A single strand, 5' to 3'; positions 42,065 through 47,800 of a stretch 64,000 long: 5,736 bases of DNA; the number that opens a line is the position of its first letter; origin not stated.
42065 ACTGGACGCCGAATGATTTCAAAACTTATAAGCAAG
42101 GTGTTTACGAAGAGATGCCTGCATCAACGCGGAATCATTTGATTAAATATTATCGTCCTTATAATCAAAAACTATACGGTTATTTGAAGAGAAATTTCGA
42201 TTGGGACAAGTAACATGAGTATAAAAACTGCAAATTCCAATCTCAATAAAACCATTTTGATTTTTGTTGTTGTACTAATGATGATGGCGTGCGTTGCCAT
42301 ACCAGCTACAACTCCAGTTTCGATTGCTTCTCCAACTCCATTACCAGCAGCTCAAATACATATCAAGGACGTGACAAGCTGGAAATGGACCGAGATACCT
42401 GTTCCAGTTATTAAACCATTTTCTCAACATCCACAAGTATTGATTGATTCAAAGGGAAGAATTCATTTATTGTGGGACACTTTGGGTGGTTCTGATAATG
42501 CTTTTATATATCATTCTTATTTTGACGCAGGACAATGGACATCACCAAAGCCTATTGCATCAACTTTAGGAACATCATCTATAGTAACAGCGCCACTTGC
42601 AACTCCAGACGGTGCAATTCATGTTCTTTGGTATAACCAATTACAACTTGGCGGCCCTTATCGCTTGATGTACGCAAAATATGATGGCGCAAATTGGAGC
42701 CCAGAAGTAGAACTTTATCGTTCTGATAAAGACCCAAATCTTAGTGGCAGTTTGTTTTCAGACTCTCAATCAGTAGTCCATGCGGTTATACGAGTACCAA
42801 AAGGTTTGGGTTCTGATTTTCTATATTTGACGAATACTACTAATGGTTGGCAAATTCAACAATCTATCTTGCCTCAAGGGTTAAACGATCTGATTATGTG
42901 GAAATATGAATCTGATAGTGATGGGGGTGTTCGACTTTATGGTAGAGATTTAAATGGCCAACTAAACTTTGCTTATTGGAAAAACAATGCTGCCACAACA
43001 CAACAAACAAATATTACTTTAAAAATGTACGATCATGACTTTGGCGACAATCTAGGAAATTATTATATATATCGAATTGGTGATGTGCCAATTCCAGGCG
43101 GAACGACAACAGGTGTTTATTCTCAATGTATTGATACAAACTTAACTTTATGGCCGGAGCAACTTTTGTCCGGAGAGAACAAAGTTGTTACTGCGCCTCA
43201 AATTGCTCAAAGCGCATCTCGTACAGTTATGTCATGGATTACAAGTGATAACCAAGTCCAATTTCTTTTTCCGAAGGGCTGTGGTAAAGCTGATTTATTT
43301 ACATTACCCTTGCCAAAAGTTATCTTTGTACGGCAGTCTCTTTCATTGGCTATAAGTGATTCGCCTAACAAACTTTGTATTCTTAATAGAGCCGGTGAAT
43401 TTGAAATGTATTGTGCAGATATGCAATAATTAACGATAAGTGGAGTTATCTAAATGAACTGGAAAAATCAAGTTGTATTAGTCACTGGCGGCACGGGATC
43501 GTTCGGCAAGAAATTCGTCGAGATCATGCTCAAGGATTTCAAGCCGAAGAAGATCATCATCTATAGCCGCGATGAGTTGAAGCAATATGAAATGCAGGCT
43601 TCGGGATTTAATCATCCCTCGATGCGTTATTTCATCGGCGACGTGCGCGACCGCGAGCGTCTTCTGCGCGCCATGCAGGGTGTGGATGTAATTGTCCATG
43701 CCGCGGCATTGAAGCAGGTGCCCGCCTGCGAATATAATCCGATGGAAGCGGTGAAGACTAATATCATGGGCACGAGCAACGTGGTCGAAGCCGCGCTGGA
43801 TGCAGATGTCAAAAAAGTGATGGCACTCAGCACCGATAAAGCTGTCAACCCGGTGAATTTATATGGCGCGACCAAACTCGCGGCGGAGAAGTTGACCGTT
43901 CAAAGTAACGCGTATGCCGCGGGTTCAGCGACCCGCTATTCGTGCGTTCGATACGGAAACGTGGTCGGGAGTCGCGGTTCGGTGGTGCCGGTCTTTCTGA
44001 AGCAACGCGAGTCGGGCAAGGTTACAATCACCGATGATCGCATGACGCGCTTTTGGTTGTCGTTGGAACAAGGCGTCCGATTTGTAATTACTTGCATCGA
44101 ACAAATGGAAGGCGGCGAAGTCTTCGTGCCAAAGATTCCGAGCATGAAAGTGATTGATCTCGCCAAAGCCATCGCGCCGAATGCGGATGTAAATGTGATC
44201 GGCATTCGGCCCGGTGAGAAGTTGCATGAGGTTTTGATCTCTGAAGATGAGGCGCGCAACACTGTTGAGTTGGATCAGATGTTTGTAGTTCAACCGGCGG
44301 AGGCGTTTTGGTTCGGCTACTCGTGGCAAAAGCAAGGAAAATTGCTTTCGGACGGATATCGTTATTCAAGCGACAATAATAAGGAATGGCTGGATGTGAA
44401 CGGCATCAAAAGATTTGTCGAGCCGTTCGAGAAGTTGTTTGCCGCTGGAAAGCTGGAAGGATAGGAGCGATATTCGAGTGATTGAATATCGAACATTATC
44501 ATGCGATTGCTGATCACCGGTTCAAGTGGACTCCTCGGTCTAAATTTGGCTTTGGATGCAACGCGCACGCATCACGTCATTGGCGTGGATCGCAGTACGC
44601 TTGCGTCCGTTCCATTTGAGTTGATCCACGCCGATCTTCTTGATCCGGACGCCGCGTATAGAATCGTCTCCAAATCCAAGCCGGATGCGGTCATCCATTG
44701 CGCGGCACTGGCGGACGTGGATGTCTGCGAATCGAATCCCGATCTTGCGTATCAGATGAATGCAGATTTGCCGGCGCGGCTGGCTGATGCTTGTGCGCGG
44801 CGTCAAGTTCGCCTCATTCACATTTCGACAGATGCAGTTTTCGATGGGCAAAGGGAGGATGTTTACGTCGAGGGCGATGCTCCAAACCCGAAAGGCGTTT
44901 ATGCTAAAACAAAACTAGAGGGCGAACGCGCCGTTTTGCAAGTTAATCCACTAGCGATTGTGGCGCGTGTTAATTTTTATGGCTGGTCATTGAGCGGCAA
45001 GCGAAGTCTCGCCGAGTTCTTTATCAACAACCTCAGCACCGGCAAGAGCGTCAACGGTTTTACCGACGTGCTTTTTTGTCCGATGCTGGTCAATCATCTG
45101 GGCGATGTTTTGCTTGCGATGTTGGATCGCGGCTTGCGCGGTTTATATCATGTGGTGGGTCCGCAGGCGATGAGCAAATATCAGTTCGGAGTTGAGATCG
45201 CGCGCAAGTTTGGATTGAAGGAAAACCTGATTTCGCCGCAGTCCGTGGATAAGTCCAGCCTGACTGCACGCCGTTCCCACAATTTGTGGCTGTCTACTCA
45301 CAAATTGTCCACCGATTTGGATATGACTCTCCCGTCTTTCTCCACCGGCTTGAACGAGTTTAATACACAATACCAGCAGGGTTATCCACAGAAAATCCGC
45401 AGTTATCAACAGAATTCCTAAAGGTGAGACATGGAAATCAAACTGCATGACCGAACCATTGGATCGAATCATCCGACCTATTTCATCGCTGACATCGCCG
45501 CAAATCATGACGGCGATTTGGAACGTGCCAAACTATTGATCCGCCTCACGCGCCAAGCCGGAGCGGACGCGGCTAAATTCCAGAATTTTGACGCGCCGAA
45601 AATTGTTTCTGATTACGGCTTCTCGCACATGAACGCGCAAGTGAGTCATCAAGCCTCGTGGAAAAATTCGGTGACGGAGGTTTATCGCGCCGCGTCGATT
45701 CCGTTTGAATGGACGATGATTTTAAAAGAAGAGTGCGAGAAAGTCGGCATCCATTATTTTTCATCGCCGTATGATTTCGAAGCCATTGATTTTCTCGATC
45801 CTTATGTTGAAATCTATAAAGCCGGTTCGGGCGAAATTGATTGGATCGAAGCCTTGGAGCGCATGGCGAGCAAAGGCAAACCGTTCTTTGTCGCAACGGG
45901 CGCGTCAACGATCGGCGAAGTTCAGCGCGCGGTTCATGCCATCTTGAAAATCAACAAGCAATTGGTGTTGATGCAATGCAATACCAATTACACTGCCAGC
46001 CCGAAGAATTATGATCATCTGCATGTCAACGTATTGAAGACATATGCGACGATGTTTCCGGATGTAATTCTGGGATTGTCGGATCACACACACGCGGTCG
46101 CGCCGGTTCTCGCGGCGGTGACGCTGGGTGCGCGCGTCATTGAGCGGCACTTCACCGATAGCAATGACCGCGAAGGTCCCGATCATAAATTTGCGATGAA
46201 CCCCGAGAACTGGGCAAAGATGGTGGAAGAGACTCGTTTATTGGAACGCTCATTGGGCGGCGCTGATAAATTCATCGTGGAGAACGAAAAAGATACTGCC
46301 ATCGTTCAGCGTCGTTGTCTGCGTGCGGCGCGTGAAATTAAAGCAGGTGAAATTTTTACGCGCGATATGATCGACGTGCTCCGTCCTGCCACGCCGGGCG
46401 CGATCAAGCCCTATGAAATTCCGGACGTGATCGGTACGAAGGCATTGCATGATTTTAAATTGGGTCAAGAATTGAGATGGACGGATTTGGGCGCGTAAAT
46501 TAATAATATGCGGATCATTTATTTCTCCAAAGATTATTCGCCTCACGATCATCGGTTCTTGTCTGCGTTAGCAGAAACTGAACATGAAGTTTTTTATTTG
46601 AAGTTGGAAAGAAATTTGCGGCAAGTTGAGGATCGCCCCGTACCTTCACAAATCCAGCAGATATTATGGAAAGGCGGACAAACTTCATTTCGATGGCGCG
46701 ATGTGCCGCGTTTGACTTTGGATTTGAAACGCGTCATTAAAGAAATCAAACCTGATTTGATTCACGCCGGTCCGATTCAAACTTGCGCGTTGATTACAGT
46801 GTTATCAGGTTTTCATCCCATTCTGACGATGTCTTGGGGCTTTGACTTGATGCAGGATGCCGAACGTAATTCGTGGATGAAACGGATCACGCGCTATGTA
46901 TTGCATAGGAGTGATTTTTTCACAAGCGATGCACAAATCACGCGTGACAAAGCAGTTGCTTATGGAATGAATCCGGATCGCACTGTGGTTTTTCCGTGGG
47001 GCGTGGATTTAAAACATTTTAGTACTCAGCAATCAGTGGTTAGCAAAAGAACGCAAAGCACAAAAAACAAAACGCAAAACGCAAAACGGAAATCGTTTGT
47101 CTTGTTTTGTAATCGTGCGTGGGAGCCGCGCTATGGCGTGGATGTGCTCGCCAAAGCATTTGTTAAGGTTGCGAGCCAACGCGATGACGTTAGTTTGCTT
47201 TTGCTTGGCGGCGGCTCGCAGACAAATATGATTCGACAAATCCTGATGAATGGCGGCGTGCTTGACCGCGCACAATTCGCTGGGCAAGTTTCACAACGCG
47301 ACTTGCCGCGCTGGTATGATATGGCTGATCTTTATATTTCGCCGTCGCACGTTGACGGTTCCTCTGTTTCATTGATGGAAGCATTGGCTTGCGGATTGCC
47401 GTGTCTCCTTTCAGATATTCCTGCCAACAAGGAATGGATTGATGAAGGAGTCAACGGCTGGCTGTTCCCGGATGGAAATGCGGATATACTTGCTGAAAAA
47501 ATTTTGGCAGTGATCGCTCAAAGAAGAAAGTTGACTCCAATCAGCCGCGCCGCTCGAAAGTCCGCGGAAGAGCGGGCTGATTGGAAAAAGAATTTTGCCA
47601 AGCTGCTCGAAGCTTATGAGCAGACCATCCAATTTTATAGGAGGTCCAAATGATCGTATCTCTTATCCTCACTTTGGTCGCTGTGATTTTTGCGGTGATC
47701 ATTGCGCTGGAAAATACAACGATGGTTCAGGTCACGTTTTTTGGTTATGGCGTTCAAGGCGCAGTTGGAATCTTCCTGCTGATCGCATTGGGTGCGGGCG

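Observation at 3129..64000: A 61-kb, nearly single-strand glycan-assembly island with two export routes, eight GT-C-like membrane enzymes, five methyltransferase domains and its own sulfation supply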

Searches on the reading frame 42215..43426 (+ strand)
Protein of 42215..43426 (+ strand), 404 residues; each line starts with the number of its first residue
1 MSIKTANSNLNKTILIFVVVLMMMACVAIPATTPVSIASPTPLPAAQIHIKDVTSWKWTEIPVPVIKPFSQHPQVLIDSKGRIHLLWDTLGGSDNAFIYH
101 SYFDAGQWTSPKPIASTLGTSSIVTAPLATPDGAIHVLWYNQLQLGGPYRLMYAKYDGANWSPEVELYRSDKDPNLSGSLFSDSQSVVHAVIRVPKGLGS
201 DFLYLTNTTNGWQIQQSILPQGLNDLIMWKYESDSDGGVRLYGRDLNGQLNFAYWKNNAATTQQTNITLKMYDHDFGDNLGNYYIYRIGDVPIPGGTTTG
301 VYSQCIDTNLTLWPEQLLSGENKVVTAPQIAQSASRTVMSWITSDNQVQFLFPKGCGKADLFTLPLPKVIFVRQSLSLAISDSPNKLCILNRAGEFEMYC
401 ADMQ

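Call 6: search_protein_families(library=pfam, proteins=[window:42215-43426:+])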
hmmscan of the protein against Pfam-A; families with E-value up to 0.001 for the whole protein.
window:42215-43426:+ (404 aa): 0 families

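Call 14: search_protein_families(library=pfam, max_evalue=10, proteins=[window:42215-43426:+])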
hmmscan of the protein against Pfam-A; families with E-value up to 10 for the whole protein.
window:42215-43426:+ (404 aa): 2 families
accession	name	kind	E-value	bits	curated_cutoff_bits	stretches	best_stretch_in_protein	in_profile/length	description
PF24612.2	Ig_TgrO1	-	0.057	14.1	27.9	1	344-360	50-67/81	TgrO1-like, immunoglobulin-like domain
PF15892.11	BNR_4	-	0.18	11.6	27.3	1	68-110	223-266/272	BNR repeat-containing family member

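Call 75: search_solved_structures(query=window:42215-43426:+, max_evalue=1)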
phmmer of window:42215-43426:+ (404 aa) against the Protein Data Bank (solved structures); distinct sequences matched with E-value up to 1: 0.

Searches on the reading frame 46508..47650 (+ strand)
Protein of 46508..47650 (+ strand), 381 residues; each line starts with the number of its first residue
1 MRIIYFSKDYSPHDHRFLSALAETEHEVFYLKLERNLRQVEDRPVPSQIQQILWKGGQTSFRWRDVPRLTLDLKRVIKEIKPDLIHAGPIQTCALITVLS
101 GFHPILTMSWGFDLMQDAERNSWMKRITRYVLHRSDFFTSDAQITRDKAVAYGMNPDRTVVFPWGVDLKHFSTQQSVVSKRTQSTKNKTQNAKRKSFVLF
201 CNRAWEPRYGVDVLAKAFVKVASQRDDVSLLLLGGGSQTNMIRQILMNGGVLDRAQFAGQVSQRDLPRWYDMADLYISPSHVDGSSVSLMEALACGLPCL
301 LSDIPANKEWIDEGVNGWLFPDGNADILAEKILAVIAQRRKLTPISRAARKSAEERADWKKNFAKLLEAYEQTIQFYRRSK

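Call 7: search_protein_families(library=pfam, proteins=[window:46508-47650:+])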
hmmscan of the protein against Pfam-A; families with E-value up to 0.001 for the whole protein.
window:46508-47650:+ (381 aa): 7 families
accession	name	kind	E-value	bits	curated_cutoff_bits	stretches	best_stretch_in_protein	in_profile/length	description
PF00534.26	Glycos_transf_1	-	4.2e-31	108.2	26.4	1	186-351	6-171/172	Glycosyl transferases group 1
PF13692.12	Glyco_trans_1_4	-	1.3e-28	100.5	27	1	198-337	4-141/142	Glycosyl transferases group 1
PF13477.12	Glyco_trans_4_2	-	7.2e-12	46.1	23.4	1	2-141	1-138/139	Glycosyl transferase 4-like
PF13439.12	Glyco_transf_4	-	2.4e-09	37.9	28.5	1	16-169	10-169/170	Glycosyltransferase Family 4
PF13524.12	Glyco_trans_1_2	-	1.5e-06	28.6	25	1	254-367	28-143/144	Glycosyl transferase-like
PF13579.12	Glyco_trans_4_4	-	2.2e-05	25.3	29.7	1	18-164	11-157/158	Glycosyl transferase 4-like domain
PF20706.3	GT4-conflict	-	3.4e-05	23.4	26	1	185-314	187-323/385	Family 4 Glycosyltransferase in conflict systems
